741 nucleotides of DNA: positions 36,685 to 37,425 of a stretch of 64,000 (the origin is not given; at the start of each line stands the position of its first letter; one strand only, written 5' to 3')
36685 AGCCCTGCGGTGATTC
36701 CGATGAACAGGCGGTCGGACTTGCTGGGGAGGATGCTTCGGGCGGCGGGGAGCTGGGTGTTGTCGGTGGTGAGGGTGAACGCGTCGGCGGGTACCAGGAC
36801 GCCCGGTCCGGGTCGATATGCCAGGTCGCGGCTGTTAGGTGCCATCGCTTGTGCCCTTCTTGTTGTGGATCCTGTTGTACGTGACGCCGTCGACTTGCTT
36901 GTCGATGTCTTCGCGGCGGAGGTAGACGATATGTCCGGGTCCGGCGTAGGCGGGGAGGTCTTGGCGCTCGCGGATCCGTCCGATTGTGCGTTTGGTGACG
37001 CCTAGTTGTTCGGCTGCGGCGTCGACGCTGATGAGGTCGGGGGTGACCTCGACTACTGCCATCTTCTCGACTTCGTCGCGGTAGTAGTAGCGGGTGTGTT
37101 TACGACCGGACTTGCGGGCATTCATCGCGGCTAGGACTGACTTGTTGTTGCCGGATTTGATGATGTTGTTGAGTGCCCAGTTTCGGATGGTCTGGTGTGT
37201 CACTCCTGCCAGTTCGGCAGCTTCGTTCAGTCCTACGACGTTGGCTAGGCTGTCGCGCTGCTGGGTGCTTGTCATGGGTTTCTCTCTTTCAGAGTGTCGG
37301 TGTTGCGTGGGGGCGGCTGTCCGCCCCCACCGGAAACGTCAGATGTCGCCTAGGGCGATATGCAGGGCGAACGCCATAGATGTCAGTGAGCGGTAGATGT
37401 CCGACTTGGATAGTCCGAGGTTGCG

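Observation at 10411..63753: Genome-wide 17-bp bipartite motif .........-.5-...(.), at least 10 copies, always oriented toward a downstream gene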

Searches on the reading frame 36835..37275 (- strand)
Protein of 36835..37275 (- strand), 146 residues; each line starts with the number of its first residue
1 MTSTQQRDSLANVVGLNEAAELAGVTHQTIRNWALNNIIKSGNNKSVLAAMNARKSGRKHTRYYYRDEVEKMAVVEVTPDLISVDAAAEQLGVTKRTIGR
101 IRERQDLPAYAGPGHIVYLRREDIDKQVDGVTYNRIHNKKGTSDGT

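Call 46: search_dna_similar(query=window:36835-37275:-, collection=phages, mode=protein, max_rows=25, max_evalue=0.001)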
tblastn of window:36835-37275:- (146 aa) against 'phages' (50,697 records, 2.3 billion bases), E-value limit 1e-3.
No match.

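Call 58: search_protein_representatives(protein=window:36835-37275:-)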
Query: 146 residues. Proteins with E-value up to 0.001 (for the whole library): 13; up to 1e-10: 6; up to 1e-30: 2. The best 13 are listed.
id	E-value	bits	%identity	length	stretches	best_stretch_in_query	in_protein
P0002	4.8e-47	175.7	67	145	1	5-127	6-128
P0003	7.4e-38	146.0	58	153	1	12-134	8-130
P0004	6.2e-22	94.4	51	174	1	12-134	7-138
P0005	1.1e-20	90.4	44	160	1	13-135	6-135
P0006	1.6e-19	86.6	44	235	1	12-127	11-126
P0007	1.0e-10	58.2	36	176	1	5-137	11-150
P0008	6.3e-07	45.9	28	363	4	79-132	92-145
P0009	8.4e-07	45.5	35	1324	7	28-56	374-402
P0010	3.4e-06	43.5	33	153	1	14-131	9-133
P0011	2.8e-05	40.6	24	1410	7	14-100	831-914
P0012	7.7e-05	39.1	31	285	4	68-129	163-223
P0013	8.7e-04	35.7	32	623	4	11-100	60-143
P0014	8.8e-04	35.7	44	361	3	16-45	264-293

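Call 59: find_homologous_proteins(query=window:36835-37275:-, max_evalue=0.001)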
Query window:36835-37275:- (146 aa): 3 proteins with E <= 0.001 among 43 candidates.
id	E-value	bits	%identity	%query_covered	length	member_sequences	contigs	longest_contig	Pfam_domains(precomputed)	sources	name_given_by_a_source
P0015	1.5e-88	312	99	100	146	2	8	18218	PF12728.14,PF00376.30,PF13411.13,PF13384.13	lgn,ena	-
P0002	1.5e-46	176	67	86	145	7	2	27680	PF12728.14,PF00376.30,PF20038.6,PF13411.13,PF13384.13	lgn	-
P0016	2.3e-40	156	60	91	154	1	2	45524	PF12728.14,PF00376.30,PF13411.13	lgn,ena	-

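Call 60: find_encoding_contigs(protein=P0002, flank=10000, max_places=3)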
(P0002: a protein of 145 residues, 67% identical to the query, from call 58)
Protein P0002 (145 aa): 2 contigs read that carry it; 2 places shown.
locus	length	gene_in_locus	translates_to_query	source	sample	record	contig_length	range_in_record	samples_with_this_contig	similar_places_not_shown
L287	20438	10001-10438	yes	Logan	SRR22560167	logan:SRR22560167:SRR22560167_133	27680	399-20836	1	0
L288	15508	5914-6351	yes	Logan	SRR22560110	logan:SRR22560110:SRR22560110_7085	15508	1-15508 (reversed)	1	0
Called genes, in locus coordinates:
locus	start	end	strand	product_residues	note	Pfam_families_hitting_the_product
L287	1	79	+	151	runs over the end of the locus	PF25109:HAD_PNKP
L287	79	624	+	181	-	-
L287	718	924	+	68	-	-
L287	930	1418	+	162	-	-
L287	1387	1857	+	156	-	-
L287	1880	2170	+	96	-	-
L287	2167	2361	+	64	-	-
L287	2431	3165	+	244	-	PF01083:Cutinase (weak), PF08237:PE-PPE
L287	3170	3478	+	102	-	-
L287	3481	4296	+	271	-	PF00092:VWA (weak), PF10138:vWA-TerF-like, PF13519:VWA_2 (weak)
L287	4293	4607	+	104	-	-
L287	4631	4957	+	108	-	PF24043:DUF7352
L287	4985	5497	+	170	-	-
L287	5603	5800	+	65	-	-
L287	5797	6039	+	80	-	-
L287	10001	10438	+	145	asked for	PF13384:HTH_23 (faint), PF20038:HTH_59 (faint), PF00376:MerR (faint), PF13411:MerR_1 (faint), PF12728:HTH_17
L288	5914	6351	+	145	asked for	PF13384:HTH_23 (faint), PF20038:HTH_59 (faint), PF00376:MerR (faint), PF13411:MerR_1 (faint), PF12728:HTH_17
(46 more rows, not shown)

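Call 61: find_encoding_contigs(protein=P0016, flank=10000, max_places=3)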
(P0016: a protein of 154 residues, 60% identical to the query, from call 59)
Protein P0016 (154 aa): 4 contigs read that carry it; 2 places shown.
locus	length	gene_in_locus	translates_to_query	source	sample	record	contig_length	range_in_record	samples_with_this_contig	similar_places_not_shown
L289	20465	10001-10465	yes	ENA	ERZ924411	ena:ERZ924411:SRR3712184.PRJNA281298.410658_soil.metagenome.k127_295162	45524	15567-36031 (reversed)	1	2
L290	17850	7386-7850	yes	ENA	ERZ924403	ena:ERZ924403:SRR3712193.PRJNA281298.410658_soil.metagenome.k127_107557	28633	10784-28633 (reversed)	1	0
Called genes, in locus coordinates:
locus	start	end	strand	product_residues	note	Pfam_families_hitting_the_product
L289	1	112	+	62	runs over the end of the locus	-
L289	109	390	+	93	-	-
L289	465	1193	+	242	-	PF01083:Cutinase (weak), PF08237:PE-PPE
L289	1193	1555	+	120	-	-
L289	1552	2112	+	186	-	-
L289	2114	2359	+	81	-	-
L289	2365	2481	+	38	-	-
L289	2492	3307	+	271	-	PF00303:Thymidylat_synt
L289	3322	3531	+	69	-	-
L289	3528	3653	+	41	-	-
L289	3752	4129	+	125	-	PF19800:DUF6283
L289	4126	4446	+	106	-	-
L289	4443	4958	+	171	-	-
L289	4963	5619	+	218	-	PF01844:HNH (weak), PF14279:HNH_5 (weak)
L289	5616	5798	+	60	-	-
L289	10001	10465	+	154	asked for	PF00376:MerR (faint), PF12728:HTH_17 (faint), PF13411:MerR_1 (faint)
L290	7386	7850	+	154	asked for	PF00376:MerR (faint), PF12728:HTH_17 (faint), PF13411:MerR_1 (faint)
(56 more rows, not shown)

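Call 62: find_encoding_contigs(protein=P0015, flank=10000, max_places=4)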
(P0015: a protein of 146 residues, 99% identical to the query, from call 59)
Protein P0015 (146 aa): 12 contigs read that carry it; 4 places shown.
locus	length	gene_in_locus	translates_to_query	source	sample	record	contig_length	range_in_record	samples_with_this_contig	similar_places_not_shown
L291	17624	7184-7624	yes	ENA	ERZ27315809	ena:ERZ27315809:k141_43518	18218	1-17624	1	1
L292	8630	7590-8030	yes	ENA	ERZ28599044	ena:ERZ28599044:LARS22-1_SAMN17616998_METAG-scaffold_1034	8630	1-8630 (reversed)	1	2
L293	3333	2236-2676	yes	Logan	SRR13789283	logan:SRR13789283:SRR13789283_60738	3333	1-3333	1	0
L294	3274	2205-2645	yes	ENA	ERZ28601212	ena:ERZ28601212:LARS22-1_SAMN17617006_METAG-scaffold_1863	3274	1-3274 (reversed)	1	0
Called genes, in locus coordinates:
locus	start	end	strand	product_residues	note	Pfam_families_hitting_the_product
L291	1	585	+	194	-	?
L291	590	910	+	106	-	-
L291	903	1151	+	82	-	-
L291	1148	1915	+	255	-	PF02511:Thy1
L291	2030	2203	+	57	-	-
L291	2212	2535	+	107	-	PF24043:DUF7352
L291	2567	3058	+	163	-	-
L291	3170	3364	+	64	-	-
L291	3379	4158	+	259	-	-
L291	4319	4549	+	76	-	-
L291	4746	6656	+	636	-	-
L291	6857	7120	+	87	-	-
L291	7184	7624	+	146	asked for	PF13384:HTH_23 (faint), PF00376:MerR (faint), PF13411:MerR_1 (faint), PF12728:HTH_17 (weak)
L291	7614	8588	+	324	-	-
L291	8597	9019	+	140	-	-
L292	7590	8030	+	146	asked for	PF13384:HTH_23 (faint), PF00376:MerR (faint), PF13411:MerR_1 (faint), PF12728:HTH_17 (weak)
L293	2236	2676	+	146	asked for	PF13384:HTH_23 (faint), PF00376:MerR (faint), PF13411:MerR_1 (faint), PF12728:HTH_17 (weak)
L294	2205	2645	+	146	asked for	PF13384:HTH_23 (faint), PF00376:MerR (faint), PF13411:MerR_1 (faint), PF12728:HTH_17 (weak)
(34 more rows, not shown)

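Call 72: search_protein_families(library=phrogs, max_evalue=0.001, proteins=[window:36835-37275:-])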
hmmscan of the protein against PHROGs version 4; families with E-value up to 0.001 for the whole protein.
window:36835-37275:- (146 aa): 12 families
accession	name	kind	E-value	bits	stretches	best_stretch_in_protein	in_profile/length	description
phrog_66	-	integration and excision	3.6e-10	41.1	1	59-128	71-140/412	excisionase and transcriptional regulator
phrog_2474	-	transcription regulation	1e-07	32.9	1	6-50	41-73/118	MerR-like transcriptional regulator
phrog_597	-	DNA, RNA and nucleotide metabolism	2.1e-07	32.1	1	75-125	106-158/200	DNA binding protein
phrog_25262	-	unknown function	7.7e-06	26.8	1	68-127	22-80/106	-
phrog_57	-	head and packaging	2.4e-05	25.2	0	12-52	11-56/199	terminase small subunit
phrog_10045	-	DNA, RNA and nucleotide metabolism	4.1e-05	24.4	0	71-125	10-64/74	HTH DNA binding protein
phrog_664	-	DNA, RNA and nucleotide metabolism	4.8e-05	24.3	0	71-108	42-79/210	DNA binding protein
phrog_28156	-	unknown function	9.6e-05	23.5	0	81-137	9-64/156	-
phrog_1729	-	unknown function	0.0001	23.4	0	7-72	86-137/142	-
phrog_4745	-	DNA, RNA and nucleotide metabolism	0.0002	22.2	0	70-110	20-60/107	DNA binding protein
phrog_2655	-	integration and excision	0.00044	21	0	8-58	109-151/181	excisionase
phrog_6620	-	integration and excision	0.00062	20.4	0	17-47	5-35/201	transposase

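Call 73: predict_structure(alignment_id=A2)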
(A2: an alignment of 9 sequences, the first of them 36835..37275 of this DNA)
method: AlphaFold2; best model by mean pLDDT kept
length: 146 residues; sequences in the alignment: 9
mean_pLDDT: 80.9   pTM: 0.54
mean pLDDT of the five models: 80.9, 80.4, 79.9, 79.5, 77.9
residues with pLDDT >= 90: 45; 70-90: 72; 50-70: 15; < 50: 14
segments of 3 or more residues with pLDDT < 50: 1-8
pLDDT, mean of each block of 10 residues (from residue 1): 49 89 87 91 89 87 89 72 91 89 89 80 88 65 47
secondary structure, 60 per line:
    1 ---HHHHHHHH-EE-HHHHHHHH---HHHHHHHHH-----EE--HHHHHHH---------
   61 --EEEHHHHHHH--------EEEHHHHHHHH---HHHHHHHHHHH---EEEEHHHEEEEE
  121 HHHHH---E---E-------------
elements in order: H4-11 H16-23 H27-35 H45-51 E63-65 H66-72 E81-83 H84-91 H95-105 E109-112 E116-120 H121-125

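Call 75: fold_search(model_id=the predicted structure, library=pdb)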
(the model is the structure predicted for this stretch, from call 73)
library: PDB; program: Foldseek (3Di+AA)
matches with E <= 10: 360; with E <= 0.001: 0
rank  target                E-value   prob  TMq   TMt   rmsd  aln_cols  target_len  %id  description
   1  4pm3_B                3.4e-03  0.94  0.25  0.31  11.5       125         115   15  Structure of the double-stranded DNA binding type IV secretion protein TraN from Enterococcus (released 2014-07-30)
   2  4p0y_A                4.2e-03  0.97  0.27  0.34  12.1       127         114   13  Structure of the double stranded DNA binding type IV secretion protein TraN from Enterococcus (released 2014-07-30)
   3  4pm3_A                1.1e-02  0.90  0.27  0.33  12.1       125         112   15  Structure of the double-stranded DNA binding type IV secretion protein TraN from Enterococcus (released 2014-07-30)
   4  2zhh                  2.5e-02  0.99  0.31  0.37  10.4        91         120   19  Crystal structure of SoxR (released 2008-03-25)
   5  5i44_A                6.5e-02  1.00  0.28  0.56   2.1        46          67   24  Structure of RacA-DNA complex; P21 form (released 2016-05-04)
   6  7tea_C                9.4e-02  0.92  0.30  0.53  10.3        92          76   13  Crystal structure of S. aureus GlnR-DNA complex (released 2022-06-29)
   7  4j2n_C                1.4e-01  0.99  0.28  0.69   4.0        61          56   21  Crystal Structure of mycobacteriophage Pukovnik Xis (released 2013-10-23)
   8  5i44_G                1.4e-01  0.99  0.28  0.55   2.0        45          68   24  Structure of RacA-DNA complex; P21 form (released 2016-05-04)
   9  5i44_B                1.6e-01  0.99  0.29  0.57   1.8        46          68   24  Structure of RacA-DNA complex; P21 form (released 2016-05-04)
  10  2zhg_A                1.8e-01  0.91  0.31  0.37   9.9        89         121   19  Crystal structure of SoxR in complex with DNA (released 2008-03-25)
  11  7vkl_A                2.0e-01  0.10  0.17  0.16  13.4       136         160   12  Crystal structure of MmIMP3-KH12 in complex with zipcode RNA (released 2022-10-05)
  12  5i41                  2.1e-01  0.99  0.29  0.59   1.3        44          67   25  Structure of the apo RacA DNA binding domain (released 2016-05-04)
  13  5af3_A                2.1e-01  0.69  0.27  0.19  10.5        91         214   19  X-RAY CRYSTAL STRUCTURE OF RV2018 FROM MYCOBACTERIUM TUBERCULOSIS (released 2016-01-27)
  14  8fkz_SM               2.4e-01  0.75  0.36  0.16   7.2       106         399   12  Human nucleolar pre-60S ribosomal subunit (State G) (released 2023-07-12)
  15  5d90_B                2.7e-01  0.57  0.26  0.29  12.3        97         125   13  Crystal structure of HiNmlR, a MerR family regulator lacking the sensor domain, bound to promoter DNA (released 2016-06-29)
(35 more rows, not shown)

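Call 83: search_solved_structures(query=A2, max_evalue=1)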
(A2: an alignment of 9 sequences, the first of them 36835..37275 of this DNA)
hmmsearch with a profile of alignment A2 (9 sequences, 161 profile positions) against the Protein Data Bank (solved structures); distinct sequences matched with E-value up to 1: 5.
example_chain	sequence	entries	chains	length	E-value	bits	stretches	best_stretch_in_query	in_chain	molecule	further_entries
4j2n_A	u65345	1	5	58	0.18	14.7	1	18-43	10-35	Gp37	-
1lcc_A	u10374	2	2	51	0.26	14.2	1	15-53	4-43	Lac Repressor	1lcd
1lqc_A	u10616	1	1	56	0.34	13.8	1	15-53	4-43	LAC REPRESSOR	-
1l1m_A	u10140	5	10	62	0.4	13.6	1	15-53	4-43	Lactose operon repressor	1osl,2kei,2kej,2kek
1cjg_A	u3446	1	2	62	0.41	13.6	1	15-53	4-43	PROTEIN (LAC REPRESSOR)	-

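Call 87: find_related_loci(query=A2, collection=viral_contigs, flank=10000)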
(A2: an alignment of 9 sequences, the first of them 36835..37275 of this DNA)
Query A2 (146 aa) in viral_contigs; peptide patterns used: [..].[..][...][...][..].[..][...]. (x = any residue, [..] = any of these).
21 stretches matched a pattern, but none encodes a relative of the query by tblastn (E <= 1e-3).

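Call 89: find_related_loci(query=window:36835-37275:-, collection=genome_contigs, flank=10000)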
Query window:36835-37275:- (146 aa) in genome_contigs; peptide patterns used: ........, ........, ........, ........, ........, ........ (x = any residue, [..] = any of these).
414 stretches matched a pattern, but none encodes a relative of the query by tblastn (E <= 1e-3).
